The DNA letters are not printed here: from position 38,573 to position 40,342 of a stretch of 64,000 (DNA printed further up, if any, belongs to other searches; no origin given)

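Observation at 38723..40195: Intact ABC/OLD-type ATPase with a C-terminal RNxxxH (HEPN-like) domain in the PrrC position of a type I R-M operon: candidate R-M-linked abortive-infection nuclease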

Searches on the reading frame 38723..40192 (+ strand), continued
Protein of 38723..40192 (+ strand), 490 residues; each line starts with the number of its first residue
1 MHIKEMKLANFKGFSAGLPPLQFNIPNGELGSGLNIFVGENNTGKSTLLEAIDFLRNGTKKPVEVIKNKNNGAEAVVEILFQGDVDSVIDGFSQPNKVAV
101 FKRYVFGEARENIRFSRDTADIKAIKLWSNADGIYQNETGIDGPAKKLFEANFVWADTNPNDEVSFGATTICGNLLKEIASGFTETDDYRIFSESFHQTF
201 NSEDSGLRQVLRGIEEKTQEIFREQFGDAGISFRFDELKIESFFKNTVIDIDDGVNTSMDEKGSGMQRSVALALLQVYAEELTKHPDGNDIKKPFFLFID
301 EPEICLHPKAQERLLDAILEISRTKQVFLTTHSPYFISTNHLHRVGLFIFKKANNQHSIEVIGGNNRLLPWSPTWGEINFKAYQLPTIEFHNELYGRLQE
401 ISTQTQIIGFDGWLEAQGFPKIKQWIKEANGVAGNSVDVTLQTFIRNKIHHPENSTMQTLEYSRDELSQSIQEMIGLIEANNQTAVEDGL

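Call 69: find_encoding_contigs(protein=P0002, flank=5000, max_places=3)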
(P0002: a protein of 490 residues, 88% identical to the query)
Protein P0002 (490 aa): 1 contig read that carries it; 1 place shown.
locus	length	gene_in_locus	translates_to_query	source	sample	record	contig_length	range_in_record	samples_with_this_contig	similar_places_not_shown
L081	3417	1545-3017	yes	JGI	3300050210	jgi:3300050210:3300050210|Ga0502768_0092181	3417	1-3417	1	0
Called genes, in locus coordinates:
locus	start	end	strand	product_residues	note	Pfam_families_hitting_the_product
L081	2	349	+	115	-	?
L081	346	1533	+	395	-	PF01420:Methylase_S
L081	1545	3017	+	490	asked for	PF02463:SMC_N (faint), PF13175:AAA_15, PF13476:AAA_23 (weak), PF13304:AAA_21 (weak), PF13175:AAA_15, PF13304:AAA_21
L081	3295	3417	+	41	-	?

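Call 70: find_encoding_contigs(protein=P0004, flank=5000, max_places=3)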
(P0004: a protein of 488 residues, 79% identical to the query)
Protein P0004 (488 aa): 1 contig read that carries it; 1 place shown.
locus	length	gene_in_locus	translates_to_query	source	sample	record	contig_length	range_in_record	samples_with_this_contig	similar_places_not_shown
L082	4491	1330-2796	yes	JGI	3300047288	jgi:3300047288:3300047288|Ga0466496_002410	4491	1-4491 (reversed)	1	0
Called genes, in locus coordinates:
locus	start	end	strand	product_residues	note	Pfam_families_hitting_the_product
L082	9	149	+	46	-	-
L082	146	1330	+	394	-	PF01420:Methylase_S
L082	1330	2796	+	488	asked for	PF02463:SMC_N (weak), PF13175:AAA_15, PF13476:AAA_23 (weak), PF13304:AAA_21, PF13175:AAA_15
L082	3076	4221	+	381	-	PF13784:Fic_N, PF02661:Fic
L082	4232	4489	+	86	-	?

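Call 71: find_encoding_contigs(protein=P0008, flank=8000, max_places=3)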
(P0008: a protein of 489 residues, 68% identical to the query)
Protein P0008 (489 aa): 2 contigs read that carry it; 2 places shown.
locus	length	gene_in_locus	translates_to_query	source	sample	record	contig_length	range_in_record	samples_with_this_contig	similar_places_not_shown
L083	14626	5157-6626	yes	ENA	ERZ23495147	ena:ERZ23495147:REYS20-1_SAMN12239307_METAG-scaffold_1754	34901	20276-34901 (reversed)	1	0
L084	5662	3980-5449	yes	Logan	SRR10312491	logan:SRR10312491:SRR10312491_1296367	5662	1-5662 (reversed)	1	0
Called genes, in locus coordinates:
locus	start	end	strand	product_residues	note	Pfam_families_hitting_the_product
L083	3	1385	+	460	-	?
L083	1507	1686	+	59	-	PF12728:HTH_17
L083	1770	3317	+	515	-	PF12161:HsdM_N, PF02384:N6_Mtase, PF05175:MTS (weak)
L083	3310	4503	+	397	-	PF01420:Methylase_S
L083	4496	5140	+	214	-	PF14355:Abi_C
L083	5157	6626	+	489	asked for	PF02463:SMC_N (faint), PF13175:AAA_15, PF13476:AAA_23, PF13304:AAA_21, PF13175:AAA_15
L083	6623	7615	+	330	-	PF13310:Virulence_RhuM, PF02661:Fic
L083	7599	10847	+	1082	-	PF04313:HSDR_N, PF04851:ResIII, PF18766:SWI2_SNF2, PF22679:T1R_D3-like, PF11867:T1RH-like_C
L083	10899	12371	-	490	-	PF18733:HEPN_LA2681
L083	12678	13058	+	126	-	PF07275:ArdA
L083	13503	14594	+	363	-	PF02661:Fic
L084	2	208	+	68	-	?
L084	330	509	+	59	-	PF12728:HTH_17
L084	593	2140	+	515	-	PF12161:HsdM_N, PF02384:N6_Mtase, PF05175:MTS (weak)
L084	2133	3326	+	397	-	PF01420:Methylase_S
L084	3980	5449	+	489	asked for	PF02463:SMC_N (faint), PF13175:AAA_15, PF13476:AAA_23, PF13304:AAA_21, PF13175:AAA_15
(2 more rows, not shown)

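Call 72: search_dna_similar(query=window:38723-40192:+, collection=phages, mode=protein, max_rows=15, max_evalue=0.001)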
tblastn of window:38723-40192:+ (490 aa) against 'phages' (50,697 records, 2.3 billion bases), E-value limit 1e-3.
Records with a match: 12; places in all: 12; records where one place covers at least 80% of the query: 0.
Best place of each record, by identity: <60% 12.
By first word of the organism name: Bacteriophage 5; Vibrio 3; Rhizobium 2; Burkholderia 2.
By host as written in the record: - 3; Escherichia coli 2; Burkholderia cenocepacia strain C6433 2; Rhizobium phaseoli Y3_1 1; Rhizobium phaseoli Y3_56 1; Vibrio cyclitrophicus 10N.286.55.C3 1; Vibrio cyclitrophicus 10N.239.311.H11 1; Vibrio parahaemolyticus MAVP-71 1.
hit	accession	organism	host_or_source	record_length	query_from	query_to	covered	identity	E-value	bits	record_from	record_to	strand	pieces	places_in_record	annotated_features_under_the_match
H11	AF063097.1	Bacteriophage P2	Escherichia coli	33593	37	341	62%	26.9%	3e-14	82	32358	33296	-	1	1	old: Old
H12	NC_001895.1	Bacteriophage P2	Escherichia coli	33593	37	341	62%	26.9%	3e-14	82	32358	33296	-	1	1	old: AAA family ATPase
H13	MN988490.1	Rhizobium phage RHph_Y3_1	Rhizobium phaseoli Y3_1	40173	36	359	66%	23.9%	1e-8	64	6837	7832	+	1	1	putative ATP-dependent endonuclease protein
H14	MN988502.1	Rhizobium phage RHph_Y3_56_1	Rhizobium phaseoli Y3_56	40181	36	359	66%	23.9%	1e-8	64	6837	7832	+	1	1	putative ATP-dependent endonuclease protein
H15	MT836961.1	Bacteriophage sp.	human fecal samples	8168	194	484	59%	26.2%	1e-15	86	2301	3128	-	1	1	record has no annotation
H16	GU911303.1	Burkholderia phage KS5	Burkholderia cenocepacia strain C6433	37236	143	345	41%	23.4%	2e-6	57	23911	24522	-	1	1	28: gp28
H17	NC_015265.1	Burkholderia phage KS5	Burkholderia cenocepacia strain C6433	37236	143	345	41%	23.4%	2e-6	57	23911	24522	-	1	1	28: ATP-dependent endonuclease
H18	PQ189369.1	Vibrio phage 10N.286.55.C3_PE001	Vibrio cyclitrophicus 10N.286.55.C3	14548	222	356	28%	31.0%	4e-7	59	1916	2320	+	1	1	hypothetical protein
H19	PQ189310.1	Vibrio phage 10N.239.311.H11_PE001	Vibrio cyclitrophicus 10N.239.311.H11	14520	222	348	26%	32.3%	7e-7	58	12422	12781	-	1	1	hypothetical protein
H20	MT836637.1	Bacteriophage sp.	human fecal samples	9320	228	369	29%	28.9%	1e-3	48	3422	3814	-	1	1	record has no annotation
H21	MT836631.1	Bacteriophage sp.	human fecal samples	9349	237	358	25%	29.0%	5e-8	62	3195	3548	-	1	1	record has no annotation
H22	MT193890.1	Vibrio phage vB_Vipa71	Vibrio parahaemolyticus MAVP-71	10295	249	354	22%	28.0%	2e-5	54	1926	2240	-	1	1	ATP-dependent endonuclease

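Call 73: search_dna_similar(query=window:38723-40192:+, collection=plasmids, mode=protein, max_rows=15, max_evalue=0.001)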
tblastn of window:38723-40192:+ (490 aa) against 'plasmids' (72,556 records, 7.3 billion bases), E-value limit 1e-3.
Records with a match: 130; places in all: 130; records where one place covers at least 80% of the query: 4.
Best place of each record, by identity: <60% 130.
By first word of the organism name: Klebsiella 40; Bacillus 8; Streptomyces 6; Raoultella 6; Ralstonia 5; Paenibacillus 4; Synechocystis 4; Cupriavidus 3; Haloferax 2; Exiguobacterium 2; and 44 more.
By predicted mobility (MOB-suite, as given by PLSDB): non-mobilizable 63; conjugative 47; mobilizable 20.
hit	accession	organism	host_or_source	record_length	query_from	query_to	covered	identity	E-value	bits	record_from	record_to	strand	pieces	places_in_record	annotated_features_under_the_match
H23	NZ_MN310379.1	Klebsiella quasipneumoniae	-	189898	1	478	98%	51.2%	1e-150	483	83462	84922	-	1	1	AAA family ATPase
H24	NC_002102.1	Lactobacillus helveticus DSM 20075 = CGMCC 1.1877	-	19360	1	482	98%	29.3%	4e-53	200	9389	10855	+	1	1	ATP-binding protein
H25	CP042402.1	Weissella hellenica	cell culture,kimchi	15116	1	472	96%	26.3%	3e-36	150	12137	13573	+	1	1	AAA family ATPase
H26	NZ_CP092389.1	Priestia megaterium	Bolboschoenus planiculmis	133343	1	412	84%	25.9%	5e-9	67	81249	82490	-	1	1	AAA family ATPase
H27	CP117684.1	Latilactobacillus curvatus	Pig,Single cell,feces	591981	121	481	71%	29.7%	3e-36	179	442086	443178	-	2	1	AAA family ATPase | hypothetical protein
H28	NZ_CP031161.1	Deinococcus wulumuqiensis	cell culture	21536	3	348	71%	26.0%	1e-9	69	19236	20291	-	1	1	AAA family ATPase | WYL domain-containing protein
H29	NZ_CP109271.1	Streptomyces albidoflavus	-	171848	1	359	73%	24.3%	3e-17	93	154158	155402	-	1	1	AAA family ATPase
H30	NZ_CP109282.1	Streptomyces albidoflavus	-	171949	1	359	73%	24.3%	3e-17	93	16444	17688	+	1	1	AAA family ATPase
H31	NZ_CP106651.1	Streptomyces sp. GBA 94-10 4N24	Phakellia ventilabrum,sponge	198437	1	359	73%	24.3%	3e-17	93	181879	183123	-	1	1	AAA family ATPase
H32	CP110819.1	Streptomyces sp. GBA 94-10 4N24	pure culture,lab strain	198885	1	359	73%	24.3%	3e-17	93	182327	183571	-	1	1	hypothetical protein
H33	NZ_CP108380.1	Streptomyces albidoflavus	-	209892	1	359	73%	24.3%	3e-17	93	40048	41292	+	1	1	AAA family ATPase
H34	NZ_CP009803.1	Streptomyces sp. FR-008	Protoplast breeding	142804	1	359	73%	24.3%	3e-17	93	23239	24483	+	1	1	AAA family ATPase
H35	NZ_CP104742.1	Haloferax lucentense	-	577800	6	356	72%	24.0%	7e-6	57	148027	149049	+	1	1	AAA family ATPase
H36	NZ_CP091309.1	Burkholderia pyrrocinia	-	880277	2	338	69%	24.6%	1e-19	100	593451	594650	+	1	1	ATP-dependent endonuclease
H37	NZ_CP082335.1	Exiguobacterium acetylicum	water,Urban freshwater pond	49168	36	356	66%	25.3%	3e-9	67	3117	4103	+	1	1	AAA family ATPase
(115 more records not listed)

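Call 74: get_annotated_region(hit=H24, flank=7000)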
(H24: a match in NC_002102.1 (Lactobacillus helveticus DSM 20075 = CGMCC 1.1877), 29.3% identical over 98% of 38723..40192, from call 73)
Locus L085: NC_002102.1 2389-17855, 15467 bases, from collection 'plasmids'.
description: Lactobacillus helveticus DSM 20075 = CGMCC 1.1877 plasmid pLH1, complete sequence
organism: Lactobacillus helveticus DSM 20075 = CGMCC 1.1877 (NCBI taxid 585520)
taxonomy: Bacteria; Bacillota; Bacilli; Lactobacillales; Lactobacillaceae; Lactobacillus; Lactobacillus helveticus; Lactobacillus helveticus DSM 20075 = CGMCC 1.1877
host: -; source: -; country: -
typing (MOB-suite, as given by PLSDB): mobilizable; replicon rep_cluster_842
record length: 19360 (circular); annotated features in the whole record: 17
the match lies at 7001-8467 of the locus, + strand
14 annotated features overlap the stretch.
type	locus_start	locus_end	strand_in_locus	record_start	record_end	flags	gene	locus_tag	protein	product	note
CDS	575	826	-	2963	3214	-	-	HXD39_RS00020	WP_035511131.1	hypothetical protein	-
CDS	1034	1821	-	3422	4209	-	-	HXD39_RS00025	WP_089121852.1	IS5 family transposase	-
CDS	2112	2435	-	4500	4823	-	-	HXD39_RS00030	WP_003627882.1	hypothetical protein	-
CDS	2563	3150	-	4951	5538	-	-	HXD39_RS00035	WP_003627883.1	site-specific integrase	-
CDS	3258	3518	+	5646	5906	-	-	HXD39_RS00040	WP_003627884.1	type II toxin-antitoxin system Phd/YefM family antitoxin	-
CDS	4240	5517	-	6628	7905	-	-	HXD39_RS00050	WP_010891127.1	ISL3 family transposase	-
CDS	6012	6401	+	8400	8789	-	-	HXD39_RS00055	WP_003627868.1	hypothetical protein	-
CDS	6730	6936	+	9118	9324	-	-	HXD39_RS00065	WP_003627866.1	hypothetical protein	-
CDS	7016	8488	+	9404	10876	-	-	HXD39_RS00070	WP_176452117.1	ATP-binding protein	-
CDS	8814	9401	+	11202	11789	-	-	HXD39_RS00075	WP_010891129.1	recombinase family protein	GO:0006310 - DNA recombination [Evidence IEA]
CDS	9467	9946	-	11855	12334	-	-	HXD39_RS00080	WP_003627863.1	DDE-type integrase/transposase/recombinase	GO:0015074 - DNA integration [Evidence IEA]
CDS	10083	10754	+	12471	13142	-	-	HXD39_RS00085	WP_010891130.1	hypothetical protein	-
CDS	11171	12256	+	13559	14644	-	-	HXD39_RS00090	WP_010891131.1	Ldh family oxidoreductase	-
CDS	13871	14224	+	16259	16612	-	-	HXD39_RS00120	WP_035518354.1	hypothetical protein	-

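Call 75: get_annotated_region(hit=H23, flank=7000)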
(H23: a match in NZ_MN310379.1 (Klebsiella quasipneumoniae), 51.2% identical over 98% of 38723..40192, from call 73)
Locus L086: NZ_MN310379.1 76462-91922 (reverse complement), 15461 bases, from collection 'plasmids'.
description: Klebsiella quasipneumoniae strain A2508 plasmid pA2508-emrE, complete sequence
organism: Klebsiella quasipneumoniae (NCBI taxid 1463165)
taxonomy: Bacteria; Pseudomonadota; Gammaproteobacteria; Enterobacterales; Enterobacteriaceae; Klebsiella; Klebsiella quasipneumoniae
host: -; source: -; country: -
typing (MOB-suite, as given by PLSDB): conjugative; replicon IncFIB; relaxase MOBF,MOBF; mating-pair formation MPF_F
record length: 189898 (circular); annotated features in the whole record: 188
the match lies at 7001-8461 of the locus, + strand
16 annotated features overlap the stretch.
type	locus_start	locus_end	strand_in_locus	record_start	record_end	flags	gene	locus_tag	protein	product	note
CDS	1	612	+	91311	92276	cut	-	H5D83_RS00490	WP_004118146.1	DMT family transporter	GO:0055085 - transmembrane transport [Evidence IEA]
CDS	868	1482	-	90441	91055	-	-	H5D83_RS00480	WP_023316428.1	hypothetical protein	-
CDS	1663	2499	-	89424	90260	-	-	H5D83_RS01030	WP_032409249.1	EAL domain-containing protein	-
CDS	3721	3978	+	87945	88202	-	-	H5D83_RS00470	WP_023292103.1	hypothetical protein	-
CDS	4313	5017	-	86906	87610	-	-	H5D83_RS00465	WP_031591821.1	toll/interleukin-1 receptor domain-containing protein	GO:0007165 - signal transduction [Evidence IEA]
CDS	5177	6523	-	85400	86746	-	-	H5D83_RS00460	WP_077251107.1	ISNCY family transposase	-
CDS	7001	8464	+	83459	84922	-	-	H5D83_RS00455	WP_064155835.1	AAA family ATPase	-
CDS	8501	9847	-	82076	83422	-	-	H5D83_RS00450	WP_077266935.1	ISNCY family transposase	-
CDS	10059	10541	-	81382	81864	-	-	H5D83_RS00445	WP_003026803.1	GNAT family N-acetyltransferase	-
CDS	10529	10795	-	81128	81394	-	-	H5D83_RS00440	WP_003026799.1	DUF1778 domain-containing protein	-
CDS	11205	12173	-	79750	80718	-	-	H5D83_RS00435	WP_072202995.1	IS5 family transposase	-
CDS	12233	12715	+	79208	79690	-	-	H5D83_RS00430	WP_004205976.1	helix-turn-helix domain-containing protein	-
CDS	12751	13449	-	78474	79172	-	urtE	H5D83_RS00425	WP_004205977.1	urea ABC transporter ATP-binding subunit UrtE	GO:0015840 - urea transport [Evidence IEA]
CDS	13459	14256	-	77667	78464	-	urtD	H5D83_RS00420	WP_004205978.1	urea ABC transporter ATP-binding protein UrtD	GO:0015840 - urea transport [Evidence IEA]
CDS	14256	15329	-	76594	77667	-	urtC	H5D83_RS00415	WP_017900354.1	urea ABC transporter permease subunit UrtC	GO:0015840 - urea transport [Evidence IEA]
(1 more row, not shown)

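Call 80: list_cluster_members(proteins=[L079:8998-10443:+, L080:8998-10443:+, L033:8001-9443:+])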
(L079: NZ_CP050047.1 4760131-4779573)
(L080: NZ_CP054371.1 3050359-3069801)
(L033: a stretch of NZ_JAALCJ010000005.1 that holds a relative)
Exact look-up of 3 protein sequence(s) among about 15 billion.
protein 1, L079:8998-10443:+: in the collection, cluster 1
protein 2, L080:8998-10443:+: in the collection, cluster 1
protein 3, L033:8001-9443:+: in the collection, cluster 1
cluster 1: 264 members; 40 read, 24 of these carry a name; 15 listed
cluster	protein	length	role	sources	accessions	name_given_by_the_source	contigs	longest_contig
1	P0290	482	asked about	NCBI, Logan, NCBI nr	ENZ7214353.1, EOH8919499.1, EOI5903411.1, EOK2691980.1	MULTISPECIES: ATP-dependent nuclease [Enterobacteriaceae] | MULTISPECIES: AAA family ATPase [Enterobacteriaceae]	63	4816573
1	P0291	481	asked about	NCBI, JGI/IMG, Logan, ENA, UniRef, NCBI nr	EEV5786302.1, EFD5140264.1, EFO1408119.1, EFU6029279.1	AAA family ATPase [Pectobacterium versatile] | ATP-dependent nuclease n=1 Tax=Enterobacterales TaxID=91347 RepID=UPI0009767344 | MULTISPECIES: AAA family ATPase [Enterobacteriaceae]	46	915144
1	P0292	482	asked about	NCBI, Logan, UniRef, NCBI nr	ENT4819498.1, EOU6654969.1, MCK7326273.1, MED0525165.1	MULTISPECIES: ATP-dependent nuclease [Enterobacteriaceae] | ATP-dependent nuclease n=1 Tax=Enterobacteriaceae TaxID=543 RepID=UPI001F206313 | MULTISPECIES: AAA family ATPase [Enterobacteriaceae]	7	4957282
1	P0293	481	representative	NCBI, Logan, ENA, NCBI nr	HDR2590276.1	TPA: AAA family ATPase [Enterobacter ludwigii] | AAA family ATPase [Enterobacter ludwigii]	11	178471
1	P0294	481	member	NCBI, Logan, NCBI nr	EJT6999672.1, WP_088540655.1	AAA family ATPase [Escherichia coli] | ATP-binding protein [Escherichia coli]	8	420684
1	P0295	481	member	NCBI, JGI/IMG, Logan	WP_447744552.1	ATP-dependent nuclease [Enterobacter asburiae] | predicted ATPase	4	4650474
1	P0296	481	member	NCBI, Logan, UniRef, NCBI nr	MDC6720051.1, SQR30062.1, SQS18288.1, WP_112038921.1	ATP-dependent nuclease [Escherichia coli] | ATP-dependent nuclease n=1 Tax=Escherichia coli TaxID=562 RepID=UPI000DA46311 | ATP-binding protein [Escherichia coli]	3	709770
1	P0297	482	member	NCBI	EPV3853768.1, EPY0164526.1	ATP-dependent nuclease [Enterobacter hormaechei]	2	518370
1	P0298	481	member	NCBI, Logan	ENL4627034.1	AAA family ATPase [Escherichia coli]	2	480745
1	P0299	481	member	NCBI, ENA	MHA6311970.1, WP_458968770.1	ATP-dependent nuclease [Pantoea sp. S-LA4]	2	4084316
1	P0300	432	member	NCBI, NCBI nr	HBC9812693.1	TPA: AAA family ATPase, partial [Escherichia coli] | AAA family ATPase [Escherichia coli]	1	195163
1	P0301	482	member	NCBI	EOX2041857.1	ATP-dependent endonuclease [Escherichia coli]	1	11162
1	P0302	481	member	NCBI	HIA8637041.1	TPA: ATP-dependent nuclease [Escherichia coli]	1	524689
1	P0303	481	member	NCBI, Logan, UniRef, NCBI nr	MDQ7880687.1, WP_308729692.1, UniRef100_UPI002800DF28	ATP-dependent nuclease [Atlantibacter hermannii] | ATP-dependent nuclease n=1 Tax=Atlantibacter hermannii TaxID=565 RepID=UPI002800DF28 | AAA family ATPase [Atlantibacter hermannii]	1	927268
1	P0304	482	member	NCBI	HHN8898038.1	TPA: ATP-dependent endonuclease [Escherichia coli]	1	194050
